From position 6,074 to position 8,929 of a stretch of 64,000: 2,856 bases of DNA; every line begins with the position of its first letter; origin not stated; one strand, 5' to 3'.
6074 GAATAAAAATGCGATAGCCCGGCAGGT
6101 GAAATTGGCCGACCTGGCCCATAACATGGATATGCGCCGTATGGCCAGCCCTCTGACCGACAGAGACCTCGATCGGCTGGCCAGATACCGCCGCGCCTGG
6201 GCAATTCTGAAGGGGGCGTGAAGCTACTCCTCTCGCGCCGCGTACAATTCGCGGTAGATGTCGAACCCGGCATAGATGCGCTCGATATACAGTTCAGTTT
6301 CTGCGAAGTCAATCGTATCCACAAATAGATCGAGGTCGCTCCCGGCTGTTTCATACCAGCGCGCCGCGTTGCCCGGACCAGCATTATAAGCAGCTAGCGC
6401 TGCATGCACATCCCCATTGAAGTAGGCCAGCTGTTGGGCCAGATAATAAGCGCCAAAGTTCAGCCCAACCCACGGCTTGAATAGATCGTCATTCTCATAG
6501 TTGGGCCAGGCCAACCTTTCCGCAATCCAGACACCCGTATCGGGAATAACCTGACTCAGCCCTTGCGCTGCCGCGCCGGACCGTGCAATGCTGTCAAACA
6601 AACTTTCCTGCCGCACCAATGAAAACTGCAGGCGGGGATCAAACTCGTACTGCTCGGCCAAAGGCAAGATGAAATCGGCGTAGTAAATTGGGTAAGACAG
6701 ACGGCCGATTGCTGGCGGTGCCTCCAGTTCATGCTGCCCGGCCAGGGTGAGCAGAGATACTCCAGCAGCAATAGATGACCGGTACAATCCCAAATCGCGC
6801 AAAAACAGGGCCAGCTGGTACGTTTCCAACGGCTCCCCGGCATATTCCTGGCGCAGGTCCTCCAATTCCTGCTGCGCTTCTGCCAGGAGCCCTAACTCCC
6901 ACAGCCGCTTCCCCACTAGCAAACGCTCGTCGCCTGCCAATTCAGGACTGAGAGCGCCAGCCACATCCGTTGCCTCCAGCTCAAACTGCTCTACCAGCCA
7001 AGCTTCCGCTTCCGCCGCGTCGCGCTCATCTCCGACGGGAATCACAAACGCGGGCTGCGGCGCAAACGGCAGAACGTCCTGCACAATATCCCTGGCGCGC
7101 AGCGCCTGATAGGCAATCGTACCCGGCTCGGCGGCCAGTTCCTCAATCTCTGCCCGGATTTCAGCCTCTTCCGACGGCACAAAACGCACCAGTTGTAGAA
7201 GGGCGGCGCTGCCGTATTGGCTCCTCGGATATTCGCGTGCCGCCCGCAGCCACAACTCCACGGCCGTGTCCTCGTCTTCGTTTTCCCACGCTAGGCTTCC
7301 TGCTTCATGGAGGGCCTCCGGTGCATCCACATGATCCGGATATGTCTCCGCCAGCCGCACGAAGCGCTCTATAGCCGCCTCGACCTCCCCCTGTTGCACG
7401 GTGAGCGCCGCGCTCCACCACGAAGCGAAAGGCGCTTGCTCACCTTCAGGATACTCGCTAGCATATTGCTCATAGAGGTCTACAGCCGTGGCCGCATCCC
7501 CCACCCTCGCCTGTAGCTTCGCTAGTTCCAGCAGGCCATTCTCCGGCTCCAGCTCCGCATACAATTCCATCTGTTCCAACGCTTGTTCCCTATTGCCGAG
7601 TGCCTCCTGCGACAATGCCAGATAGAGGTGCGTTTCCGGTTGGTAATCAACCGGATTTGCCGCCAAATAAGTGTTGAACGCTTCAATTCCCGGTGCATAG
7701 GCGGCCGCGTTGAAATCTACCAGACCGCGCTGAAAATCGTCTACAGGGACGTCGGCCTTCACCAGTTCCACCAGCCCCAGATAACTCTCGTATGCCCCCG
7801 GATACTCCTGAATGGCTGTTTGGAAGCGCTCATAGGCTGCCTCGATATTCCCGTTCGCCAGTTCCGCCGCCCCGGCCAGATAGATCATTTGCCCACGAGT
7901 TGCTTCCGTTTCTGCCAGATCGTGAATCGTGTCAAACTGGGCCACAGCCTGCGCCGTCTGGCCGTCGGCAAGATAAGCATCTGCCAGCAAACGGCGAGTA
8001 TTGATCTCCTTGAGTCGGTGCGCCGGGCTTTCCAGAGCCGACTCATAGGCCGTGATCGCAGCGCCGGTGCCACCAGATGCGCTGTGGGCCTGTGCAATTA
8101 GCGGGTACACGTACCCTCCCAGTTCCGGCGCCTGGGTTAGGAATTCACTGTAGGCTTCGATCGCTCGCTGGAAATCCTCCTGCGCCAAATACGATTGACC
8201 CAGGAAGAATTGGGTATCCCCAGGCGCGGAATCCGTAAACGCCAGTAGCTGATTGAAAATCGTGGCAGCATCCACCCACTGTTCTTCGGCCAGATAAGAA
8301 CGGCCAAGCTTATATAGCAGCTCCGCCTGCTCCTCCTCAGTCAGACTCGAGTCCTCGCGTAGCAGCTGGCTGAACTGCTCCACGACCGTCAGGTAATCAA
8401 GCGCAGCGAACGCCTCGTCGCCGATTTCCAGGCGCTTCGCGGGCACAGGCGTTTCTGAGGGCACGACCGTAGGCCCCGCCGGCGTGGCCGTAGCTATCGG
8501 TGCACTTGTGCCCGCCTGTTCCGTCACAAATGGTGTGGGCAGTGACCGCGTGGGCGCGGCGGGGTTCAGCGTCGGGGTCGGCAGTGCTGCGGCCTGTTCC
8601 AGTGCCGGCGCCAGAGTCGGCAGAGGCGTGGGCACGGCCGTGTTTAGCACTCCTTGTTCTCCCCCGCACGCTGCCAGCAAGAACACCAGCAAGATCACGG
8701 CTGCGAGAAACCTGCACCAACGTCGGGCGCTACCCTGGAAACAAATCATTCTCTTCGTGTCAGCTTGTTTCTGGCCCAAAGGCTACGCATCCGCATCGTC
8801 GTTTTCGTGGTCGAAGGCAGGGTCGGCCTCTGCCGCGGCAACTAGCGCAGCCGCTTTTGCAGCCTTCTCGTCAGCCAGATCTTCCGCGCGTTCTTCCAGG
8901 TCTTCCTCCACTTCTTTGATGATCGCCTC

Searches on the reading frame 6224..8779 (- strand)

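Call 46: search_protein_families(library=pfam, proteins=[window:6224-8779:-], max_evalue=0.0001)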
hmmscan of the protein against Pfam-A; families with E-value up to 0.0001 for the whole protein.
window:6224-8779:- (851 aa): 10 families
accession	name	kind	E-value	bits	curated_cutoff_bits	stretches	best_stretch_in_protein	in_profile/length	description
PF01464.25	SLT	-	1.9e-22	79.4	21.3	1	708-814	7-110/117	Transglycosylase SLT domain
PF13174.12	TPR_6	-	1.2e-18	66.8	26.3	0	154-179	2-27/33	Tetratricopeptide repeat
PF13428.12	TPR_14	-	5.3e-17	61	23.5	0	300-339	5-44/44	Tetratricopeptide repeat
PF07719.23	TPR_2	-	6e-13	48.3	27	0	190-219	4-33/34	Tetratricopeptide repeat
PF13432.12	TPR_16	-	2e-10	41.4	32.7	0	461-519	8-63/65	Tetratricopeptide repeat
PF14559.12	TPR_19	-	7.8e-08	33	25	0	307-339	2-34/68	Tetratricopeptide repeat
PF13176.12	TPR_7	-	1.1e-05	25.6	27.9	0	192-219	4-31/36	Tetratricopeptide repeat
PF13424.12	TPR_12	-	1.5e-05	25.6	30.1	0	151-212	2-70/77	Tetratricopeptide repeat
PF13371.12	TPR_9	-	1.5e-05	25.3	35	0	159-219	2-61/73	Tetratricopeptide repeat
PF13525.12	YfiO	-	2.5e-05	24.6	25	0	419-499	11-91/203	Outer membrane lipoprotein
